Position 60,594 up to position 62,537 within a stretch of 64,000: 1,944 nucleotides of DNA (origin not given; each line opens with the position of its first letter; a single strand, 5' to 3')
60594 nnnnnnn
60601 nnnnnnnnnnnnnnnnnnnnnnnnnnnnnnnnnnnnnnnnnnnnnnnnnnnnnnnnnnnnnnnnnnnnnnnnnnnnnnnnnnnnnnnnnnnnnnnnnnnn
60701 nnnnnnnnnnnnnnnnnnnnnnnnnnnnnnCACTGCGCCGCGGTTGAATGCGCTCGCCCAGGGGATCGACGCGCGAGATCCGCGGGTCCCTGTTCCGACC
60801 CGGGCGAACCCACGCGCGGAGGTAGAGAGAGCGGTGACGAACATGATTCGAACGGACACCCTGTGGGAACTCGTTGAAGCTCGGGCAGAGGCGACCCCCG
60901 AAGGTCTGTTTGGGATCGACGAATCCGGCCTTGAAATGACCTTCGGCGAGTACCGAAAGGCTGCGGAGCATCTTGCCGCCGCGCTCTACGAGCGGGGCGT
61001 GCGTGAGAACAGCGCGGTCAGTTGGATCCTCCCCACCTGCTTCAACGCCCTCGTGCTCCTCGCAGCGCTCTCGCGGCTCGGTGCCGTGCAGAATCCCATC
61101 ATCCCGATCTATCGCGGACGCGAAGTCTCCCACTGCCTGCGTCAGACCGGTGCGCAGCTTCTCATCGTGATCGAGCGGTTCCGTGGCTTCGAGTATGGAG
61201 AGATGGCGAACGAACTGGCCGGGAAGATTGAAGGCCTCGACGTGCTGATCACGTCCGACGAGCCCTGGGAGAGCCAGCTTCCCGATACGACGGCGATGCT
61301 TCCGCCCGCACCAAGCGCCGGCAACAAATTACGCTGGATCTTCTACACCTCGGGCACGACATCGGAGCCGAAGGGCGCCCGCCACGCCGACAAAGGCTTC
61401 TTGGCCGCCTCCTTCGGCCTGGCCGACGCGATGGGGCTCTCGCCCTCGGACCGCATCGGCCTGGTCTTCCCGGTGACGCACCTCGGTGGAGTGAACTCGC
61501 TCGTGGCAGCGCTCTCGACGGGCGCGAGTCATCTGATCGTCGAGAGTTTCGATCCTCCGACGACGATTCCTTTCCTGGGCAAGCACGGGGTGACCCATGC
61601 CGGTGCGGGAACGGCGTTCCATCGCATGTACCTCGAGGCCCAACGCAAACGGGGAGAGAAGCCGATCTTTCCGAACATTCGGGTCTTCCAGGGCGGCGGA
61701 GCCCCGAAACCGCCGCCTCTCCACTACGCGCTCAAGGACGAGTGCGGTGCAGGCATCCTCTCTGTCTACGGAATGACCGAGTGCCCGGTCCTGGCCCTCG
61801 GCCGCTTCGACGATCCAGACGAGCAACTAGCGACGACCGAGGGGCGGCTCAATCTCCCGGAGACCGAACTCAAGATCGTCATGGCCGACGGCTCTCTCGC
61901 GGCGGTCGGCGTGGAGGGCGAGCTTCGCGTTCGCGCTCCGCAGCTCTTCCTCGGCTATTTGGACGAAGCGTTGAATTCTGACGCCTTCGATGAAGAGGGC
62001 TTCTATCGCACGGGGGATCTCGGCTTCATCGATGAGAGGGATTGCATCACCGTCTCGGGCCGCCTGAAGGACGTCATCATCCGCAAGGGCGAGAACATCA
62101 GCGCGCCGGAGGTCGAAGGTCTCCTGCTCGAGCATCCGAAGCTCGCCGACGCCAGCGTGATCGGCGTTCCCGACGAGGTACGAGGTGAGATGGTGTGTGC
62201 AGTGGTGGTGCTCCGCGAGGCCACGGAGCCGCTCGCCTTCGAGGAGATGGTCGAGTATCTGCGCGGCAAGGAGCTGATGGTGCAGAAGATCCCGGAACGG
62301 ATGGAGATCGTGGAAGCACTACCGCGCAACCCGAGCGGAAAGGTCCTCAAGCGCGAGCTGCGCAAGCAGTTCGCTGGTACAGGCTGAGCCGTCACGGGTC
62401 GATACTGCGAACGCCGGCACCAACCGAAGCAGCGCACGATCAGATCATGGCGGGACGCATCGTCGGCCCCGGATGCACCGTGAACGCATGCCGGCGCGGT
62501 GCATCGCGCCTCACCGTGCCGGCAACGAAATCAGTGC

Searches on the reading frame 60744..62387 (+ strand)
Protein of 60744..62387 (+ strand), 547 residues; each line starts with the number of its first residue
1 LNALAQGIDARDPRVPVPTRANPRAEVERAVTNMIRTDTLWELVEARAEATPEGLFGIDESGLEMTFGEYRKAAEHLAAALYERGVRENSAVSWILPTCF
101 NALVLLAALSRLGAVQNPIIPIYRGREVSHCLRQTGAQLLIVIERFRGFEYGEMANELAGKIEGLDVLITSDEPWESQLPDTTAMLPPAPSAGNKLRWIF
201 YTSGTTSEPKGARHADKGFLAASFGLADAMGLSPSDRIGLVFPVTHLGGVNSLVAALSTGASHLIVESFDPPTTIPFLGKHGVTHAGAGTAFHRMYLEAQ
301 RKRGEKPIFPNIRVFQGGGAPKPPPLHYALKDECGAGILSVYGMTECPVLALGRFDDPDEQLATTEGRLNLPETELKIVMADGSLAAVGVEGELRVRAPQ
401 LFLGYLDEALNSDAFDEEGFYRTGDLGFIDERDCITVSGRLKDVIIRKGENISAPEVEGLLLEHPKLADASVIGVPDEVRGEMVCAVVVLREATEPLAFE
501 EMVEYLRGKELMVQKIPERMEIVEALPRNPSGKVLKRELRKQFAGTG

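Call 14: find_encoding_contigs(protein=window:60744-62387:+, flank=10000, max_places=4)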
Protein window:60744-62387:+ (547 aa): no gene with exactly this product is on record in the collection.

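Call 34: search_protein_families(library=pfam, proteins=[window:60744-62387:+], max_evalue=0.0001)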
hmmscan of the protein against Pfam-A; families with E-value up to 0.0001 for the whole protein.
window:60744-62387:+ (547 aa): 2 families
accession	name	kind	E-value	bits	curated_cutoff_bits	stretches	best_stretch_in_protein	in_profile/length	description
PF00501.34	AMP-binding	-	1.5e-53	182.5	29.9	1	45-406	2-384/384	AMP-binding enzyme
PF13193.12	AMP-binding_C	-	8e-16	59.2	24.5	1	456-533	1-76/76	AMP-binding enzyme C-terminal domain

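Call 42: list_cluster_members(proteins=[window:60834-62387:+, window:60843-62387:+, window:58207-60195:+, window:58258-60195:+, L082:16720-19599:-, L082:12898-15858:+, L082:15855-16541:+, L082:19660-20748:-])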
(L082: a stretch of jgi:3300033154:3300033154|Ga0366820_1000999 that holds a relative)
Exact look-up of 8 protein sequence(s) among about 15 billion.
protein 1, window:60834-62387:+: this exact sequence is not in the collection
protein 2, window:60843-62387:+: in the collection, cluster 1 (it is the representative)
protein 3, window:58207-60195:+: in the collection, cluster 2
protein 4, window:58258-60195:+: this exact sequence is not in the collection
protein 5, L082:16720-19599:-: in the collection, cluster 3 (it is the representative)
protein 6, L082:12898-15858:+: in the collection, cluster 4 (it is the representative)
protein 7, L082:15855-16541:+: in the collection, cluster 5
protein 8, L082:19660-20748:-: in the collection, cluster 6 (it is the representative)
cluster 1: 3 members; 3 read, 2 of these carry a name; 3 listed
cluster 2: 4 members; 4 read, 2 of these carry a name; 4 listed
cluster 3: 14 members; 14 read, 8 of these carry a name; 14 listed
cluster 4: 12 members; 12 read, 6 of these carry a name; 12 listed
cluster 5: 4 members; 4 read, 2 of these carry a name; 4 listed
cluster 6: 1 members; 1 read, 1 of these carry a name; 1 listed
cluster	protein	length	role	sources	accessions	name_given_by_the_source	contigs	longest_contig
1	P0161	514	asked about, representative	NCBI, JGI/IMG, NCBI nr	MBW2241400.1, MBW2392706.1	MAG: AMP-binding protein [Deltaproteobacteria bacterium] | AMP-binding protein [Deltaproteobacteria bacterium]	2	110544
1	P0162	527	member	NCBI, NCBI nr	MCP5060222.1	MAG: AMP-binding protein [bacterium] | AMP-binding protein [bacterium]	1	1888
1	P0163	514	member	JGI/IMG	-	-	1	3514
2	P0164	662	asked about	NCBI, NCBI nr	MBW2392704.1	MAG: FAD-dependent oxidoreductase [Deltaproteobacteria bacterium] | FAD-dependent oxidoreductase [Deltaproteobacteria bacterium]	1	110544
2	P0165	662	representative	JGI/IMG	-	-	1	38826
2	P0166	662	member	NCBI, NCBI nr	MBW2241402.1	MAG: FAD-dependent oxidoreductase [Deltaproteobacteria bacterium] | FAD-dependent oxidoreductase [Deltaproteobacteria bacterium]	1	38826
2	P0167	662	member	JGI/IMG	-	-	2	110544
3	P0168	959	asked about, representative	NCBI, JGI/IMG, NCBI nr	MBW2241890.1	MAG: molybdopterin-dependent oxidoreductase [Deltaproteobacteria bacterium] | molybdopterin-dependent oxidoreductase [Deltaproteobacteria bacterium]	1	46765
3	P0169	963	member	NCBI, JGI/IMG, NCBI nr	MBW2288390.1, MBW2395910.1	MAG: molybdopterin-dependent oxidoreductase [Deltaproteobacteria bacterium] | molybdopterin-dependent oxidoreductase [Deltaproteobacteria bacterium]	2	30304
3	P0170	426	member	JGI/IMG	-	nitrate reductase alpha subunit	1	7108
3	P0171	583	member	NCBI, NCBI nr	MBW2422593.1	MAG: molybdopterin-dependent oxidoreductase, partial [Deltaproteobacteria bacterium] | molybdopterin-dependent oxidoreductase [Deltaproteobacteria bacterium]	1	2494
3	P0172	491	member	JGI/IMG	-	anaerobic selenocysteine-containing dehydrogenase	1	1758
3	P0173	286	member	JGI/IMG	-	nitrate reductase alpha subunit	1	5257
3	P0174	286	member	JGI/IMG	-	nitrate reductase alpha subunit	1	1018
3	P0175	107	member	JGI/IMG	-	nitrate reductase alpha subunit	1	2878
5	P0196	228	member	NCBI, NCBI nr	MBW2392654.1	MAG: molecular chaperone TorD family protein [Deltaproteobacteria bacterium] | molecular chaperone TorD family protein [Deltaproteobacteria bacterium]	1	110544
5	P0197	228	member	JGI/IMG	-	-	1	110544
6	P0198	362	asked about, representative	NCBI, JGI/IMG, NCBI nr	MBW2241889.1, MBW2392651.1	MAG: phosphotransferase family protein [Deltaproteobacteria bacterium] | phosphotransferase family protein [Deltaproteobacteria bacterium]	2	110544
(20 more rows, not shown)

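Call 43: find_encoding_contigs(protein=window:60843-62387:+, flank=10000, max_places=4)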
Protein window:60843-62387:+ (514 aa): 2 contigs read that carry it; 1 place shown.
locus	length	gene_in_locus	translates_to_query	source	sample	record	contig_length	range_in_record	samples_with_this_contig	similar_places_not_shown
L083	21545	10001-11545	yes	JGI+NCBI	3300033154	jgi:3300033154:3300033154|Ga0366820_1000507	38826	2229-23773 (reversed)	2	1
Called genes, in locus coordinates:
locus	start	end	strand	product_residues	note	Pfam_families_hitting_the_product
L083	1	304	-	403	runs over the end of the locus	PF02515:CoA_transf_3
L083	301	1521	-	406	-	PF02515:CoA_transf_3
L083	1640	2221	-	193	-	PF10604:Polyketide_cyc2 (weak), PF06240:COXG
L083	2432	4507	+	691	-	PF12838:Fer4_7 (faint), PF13534:Fer4_17 (faint), PF00037:Fer4 (faint), PF12797:Fer4_2 (weak), PF13183:Fer4_8 (weak), PF13187:Fer4_9, PF13237:Fer4_10 (weak), PF02754:CCG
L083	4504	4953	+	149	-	PF13577:SnoaL_4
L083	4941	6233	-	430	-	PF03137:OATP (faint), PF07690:MFS_1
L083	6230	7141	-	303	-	PF00296:Bac_luciferase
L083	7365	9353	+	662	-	PF00724:Oxidored_FMN, PF00070:Pyr_redox (faint), PF00890:FAD_binding_2 (weak), PF01134:GIDA (faint), PF01266:DAO (weak), PF07992:Pyr_redox_2, PF12831:FAD_oxidored, PF13450:NAD_binding_8 (weak), +1 more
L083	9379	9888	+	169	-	PF04075:F420H2_quin_red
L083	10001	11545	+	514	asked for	PF00501:AMP-binding, PF13193:AMP-binding_C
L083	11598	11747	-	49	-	-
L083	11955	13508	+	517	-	PF03007:WS_DGAT_cat, PF06974:WS_DGAT_C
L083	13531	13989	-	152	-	PF26512:SOI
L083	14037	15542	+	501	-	PF01979:Amidohydro_1 (weak), PF07969:Amidohydro_3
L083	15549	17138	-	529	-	PF00743:FMO-like, PF01266:DAO (faint), PF05834:Lycopene_cycl (weak), PF07992:Pyr_redox_2, PF13450:NAD_binding_8, PF13454:NAD_binding_9 (faint), PF13738:Pyr_redox_3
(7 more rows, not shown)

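Call 44: find_encoding_contigs(protein=P0197, flank=10000, max_places=4)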
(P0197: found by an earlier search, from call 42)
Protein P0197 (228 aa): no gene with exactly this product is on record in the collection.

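Call 45: find_encoding_contigs(protein=P0198, flank=10000, max_places=4)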
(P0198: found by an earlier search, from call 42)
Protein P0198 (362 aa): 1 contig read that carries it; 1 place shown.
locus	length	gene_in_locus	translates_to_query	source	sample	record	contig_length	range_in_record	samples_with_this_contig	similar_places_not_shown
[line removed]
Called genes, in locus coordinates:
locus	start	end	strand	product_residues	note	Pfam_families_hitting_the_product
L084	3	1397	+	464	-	?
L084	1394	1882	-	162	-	-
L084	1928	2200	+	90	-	-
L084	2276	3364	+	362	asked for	PF01636:APH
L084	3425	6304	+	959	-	PF00384:Molybdopterin, PF01568:Molydop_binding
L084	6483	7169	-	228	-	PF02613:Nitrate_red_del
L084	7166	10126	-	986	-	PF00384:Molybdopterin, PF01568:Molydop_binding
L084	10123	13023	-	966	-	PF00384:Molybdopterin, PF01568:Molydop_binding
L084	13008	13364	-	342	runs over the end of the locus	PF12797:Fer4_2 (faint), PF12837:Fer4_6 (faint), PF13187:Fer4_9 (faint), PF13237:Fer4_10 (weak), PF13247:Fer4_11, PF12838:Fer4_7 (weak)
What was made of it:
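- On Shared beta/gamma ('swap-the-alpha') arrangement as in S. denitrificans: The rest of the MAG could not be read (calls 44, 45).
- Tried and rejected: Only the two shorter sister-assembly contigs could be read (calls 14, 44, 45).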

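Call 70: search_protein_families(library=pfam, proteins=[L084:3-1397:+, L084:1394-1882:-], max_evalue=0.01)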
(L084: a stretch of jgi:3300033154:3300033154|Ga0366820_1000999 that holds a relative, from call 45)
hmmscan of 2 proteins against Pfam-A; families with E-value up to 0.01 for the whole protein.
L084:3-1397:+ (464 aa): 3 families
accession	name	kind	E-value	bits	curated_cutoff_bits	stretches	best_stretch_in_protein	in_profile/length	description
PF04055.27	Radical_SAM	-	1.4e-23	84.3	29.5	1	61-234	1-165/166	Radical SAM superfamily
PF06969.22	HemN_C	-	4.3e-08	33.5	24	1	370-438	2-67/67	HemN C-terminal domain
PF25213.1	HVO_A0261_N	-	0.00039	20.7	35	1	409-443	41-75/86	HVO_A0261 N-terminal domain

L084:1394-1882:- (162 aa): 0 families
